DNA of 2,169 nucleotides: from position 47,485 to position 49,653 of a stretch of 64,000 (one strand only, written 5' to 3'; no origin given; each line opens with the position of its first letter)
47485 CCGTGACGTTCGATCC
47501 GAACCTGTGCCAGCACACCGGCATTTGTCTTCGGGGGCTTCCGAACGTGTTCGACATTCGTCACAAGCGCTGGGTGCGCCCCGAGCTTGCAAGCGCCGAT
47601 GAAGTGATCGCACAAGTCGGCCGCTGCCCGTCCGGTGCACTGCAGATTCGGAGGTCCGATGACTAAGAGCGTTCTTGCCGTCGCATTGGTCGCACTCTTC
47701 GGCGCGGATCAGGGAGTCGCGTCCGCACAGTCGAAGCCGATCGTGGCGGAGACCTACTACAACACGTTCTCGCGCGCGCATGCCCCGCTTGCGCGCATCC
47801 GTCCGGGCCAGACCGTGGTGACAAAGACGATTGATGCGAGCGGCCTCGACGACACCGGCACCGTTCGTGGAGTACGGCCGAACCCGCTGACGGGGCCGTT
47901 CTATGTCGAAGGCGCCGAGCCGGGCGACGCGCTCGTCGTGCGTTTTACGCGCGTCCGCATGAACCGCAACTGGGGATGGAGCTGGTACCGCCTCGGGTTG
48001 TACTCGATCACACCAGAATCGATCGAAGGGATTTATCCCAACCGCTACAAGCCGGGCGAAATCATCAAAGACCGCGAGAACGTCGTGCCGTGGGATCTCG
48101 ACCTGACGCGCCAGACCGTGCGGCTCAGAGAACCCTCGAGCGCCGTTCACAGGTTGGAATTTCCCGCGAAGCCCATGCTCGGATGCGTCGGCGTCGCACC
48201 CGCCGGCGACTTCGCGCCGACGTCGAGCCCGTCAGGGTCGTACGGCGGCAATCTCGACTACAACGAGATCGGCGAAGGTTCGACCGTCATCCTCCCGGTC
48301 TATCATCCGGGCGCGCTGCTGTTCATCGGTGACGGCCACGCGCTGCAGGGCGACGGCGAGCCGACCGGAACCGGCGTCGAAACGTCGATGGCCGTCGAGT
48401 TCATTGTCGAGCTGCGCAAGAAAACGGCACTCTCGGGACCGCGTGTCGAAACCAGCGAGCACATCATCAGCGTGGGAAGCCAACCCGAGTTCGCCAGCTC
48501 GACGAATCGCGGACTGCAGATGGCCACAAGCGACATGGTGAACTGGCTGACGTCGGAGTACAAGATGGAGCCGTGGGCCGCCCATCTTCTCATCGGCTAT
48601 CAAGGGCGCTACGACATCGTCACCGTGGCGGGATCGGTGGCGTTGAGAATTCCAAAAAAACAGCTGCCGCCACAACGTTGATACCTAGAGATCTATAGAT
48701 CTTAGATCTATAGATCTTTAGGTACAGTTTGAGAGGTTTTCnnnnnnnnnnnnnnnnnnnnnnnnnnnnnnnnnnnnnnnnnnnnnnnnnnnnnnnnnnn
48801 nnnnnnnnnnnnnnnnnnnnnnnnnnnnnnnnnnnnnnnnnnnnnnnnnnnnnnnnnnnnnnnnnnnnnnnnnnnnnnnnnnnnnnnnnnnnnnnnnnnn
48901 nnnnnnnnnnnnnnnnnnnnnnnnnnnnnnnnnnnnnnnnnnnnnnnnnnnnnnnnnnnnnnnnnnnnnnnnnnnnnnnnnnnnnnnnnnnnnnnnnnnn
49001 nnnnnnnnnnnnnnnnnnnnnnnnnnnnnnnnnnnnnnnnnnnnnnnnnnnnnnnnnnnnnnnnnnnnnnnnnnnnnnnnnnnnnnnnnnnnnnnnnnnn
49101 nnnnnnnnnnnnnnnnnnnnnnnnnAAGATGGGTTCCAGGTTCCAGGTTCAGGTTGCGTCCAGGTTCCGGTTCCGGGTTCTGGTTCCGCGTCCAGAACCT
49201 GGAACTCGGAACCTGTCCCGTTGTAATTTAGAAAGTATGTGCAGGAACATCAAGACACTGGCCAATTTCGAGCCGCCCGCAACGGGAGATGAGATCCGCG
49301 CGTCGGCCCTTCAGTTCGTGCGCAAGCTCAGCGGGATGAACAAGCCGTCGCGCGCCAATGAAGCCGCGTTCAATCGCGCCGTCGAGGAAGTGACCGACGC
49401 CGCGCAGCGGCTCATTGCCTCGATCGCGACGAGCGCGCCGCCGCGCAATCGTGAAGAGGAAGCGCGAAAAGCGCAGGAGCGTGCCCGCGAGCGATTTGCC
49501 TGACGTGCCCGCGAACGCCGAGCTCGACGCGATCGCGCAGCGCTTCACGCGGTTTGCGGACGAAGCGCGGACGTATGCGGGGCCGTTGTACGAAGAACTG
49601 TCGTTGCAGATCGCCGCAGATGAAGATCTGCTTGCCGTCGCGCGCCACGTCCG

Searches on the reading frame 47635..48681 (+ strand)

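Call 86: search_protein_families(library=pfam, proteins=[window:47635-48681:+], max_evalue=0.001)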
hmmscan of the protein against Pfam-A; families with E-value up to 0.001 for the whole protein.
window:47635-48681:+ (348 aa): 1 family
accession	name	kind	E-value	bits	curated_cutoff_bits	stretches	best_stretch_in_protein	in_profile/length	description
PF03069.20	FmdA_AmdA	-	4.4e-24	85.6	27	2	199-265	205-272/373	Acetamidase/Formamidase family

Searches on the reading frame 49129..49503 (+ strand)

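Call 86: search_protein_families(library=pfam, proteins=[window:49129-49503:+], max_evalue=0.001)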
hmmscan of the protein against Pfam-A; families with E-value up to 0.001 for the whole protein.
window:49129-49503:+ (124 aa): 1 family
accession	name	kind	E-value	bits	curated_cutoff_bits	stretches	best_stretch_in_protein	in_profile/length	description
PF10041.14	DUF2277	-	1e-35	122.3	25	1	37-113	1-77/78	Uncharacterized conserved protein (DUF2277)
